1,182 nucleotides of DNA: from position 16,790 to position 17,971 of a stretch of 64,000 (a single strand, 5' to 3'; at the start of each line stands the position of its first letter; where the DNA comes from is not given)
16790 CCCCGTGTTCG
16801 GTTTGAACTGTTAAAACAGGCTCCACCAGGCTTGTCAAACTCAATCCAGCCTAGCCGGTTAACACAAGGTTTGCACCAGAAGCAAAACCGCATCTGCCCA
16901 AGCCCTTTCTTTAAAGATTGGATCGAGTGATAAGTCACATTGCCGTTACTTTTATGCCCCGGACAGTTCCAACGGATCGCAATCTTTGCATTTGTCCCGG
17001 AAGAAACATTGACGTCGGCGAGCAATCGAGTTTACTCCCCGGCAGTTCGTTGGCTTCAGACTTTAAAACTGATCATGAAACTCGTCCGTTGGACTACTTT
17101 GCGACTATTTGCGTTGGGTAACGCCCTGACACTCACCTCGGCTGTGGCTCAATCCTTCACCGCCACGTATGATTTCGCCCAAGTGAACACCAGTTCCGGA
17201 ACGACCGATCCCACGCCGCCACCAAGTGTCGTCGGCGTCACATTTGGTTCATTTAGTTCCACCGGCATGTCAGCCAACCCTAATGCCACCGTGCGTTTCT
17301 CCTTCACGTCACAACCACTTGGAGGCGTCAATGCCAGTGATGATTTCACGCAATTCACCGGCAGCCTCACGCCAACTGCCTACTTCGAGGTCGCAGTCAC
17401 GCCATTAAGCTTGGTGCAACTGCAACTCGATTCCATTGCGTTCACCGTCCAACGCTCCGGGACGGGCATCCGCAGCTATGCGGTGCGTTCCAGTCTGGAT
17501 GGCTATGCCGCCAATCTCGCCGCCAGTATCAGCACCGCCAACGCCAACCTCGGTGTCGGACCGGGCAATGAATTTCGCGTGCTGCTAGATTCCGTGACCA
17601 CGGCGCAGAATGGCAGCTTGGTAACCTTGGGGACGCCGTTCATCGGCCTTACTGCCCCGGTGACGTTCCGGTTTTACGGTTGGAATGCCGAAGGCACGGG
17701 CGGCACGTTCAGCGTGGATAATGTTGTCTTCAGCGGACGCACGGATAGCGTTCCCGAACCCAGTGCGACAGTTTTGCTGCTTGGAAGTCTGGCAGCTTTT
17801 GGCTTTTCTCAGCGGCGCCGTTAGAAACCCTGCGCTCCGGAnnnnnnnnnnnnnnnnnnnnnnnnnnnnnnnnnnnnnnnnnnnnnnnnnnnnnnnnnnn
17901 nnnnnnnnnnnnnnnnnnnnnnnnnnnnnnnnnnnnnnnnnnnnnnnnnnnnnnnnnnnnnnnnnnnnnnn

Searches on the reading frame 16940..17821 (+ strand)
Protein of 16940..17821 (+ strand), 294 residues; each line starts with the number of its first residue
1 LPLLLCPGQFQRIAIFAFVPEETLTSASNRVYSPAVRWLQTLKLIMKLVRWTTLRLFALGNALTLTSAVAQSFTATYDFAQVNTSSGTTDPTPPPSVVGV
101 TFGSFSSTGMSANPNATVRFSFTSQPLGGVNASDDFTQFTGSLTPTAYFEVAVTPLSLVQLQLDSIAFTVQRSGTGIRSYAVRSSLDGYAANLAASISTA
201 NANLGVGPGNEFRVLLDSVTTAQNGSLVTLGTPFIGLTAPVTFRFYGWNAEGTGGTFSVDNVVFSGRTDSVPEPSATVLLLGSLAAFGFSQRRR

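Call 26: search_protein_families(library=pfam, proteins=[window:16940-17821:+], max_evalue=0.001)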
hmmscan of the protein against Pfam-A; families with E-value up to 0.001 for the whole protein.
window:16940-17821:+ (294 aa): 1 family
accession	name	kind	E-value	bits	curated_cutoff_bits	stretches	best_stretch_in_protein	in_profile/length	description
PF07589.16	PEP-CTERM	-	0.0002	21.7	20.7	1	270-294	1-24/24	PEP-CTERM motif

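Call 64: search_protein_families(library=ncbifam, max_evalue=1, proteins=[window:16940-17821:+])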
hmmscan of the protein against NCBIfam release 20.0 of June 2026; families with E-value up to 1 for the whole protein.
window:16940-17821:+ (294 aa): 5 families
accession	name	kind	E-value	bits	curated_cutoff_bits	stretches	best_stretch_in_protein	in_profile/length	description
NF038129.1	PEP_NF038129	equivalog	0.0006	19.7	65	1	248-294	146-194/194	NF038129 family PEP-CTERM protein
TIGR02595.1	PEP_CTERM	domain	0.0017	19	16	1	271-294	1-24/24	PEP-CTERM sorting domain-containing protein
NF038126.1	PEP_CTERM_FxDxF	subfamily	0.0026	18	50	1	160-294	45-165/165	FxDxF family PEP-CTERM protein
NF038120.1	PEP_CTERM_QFxxD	subfamily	0.0069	16.3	80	1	253-293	179-213/215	NF038120 family PEP-CTERM protein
NF038118.1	PEP_CTERM_CCXG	equivalog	0.064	12.9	90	1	257-294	166-199/199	CCXG family PEP-CTERM protein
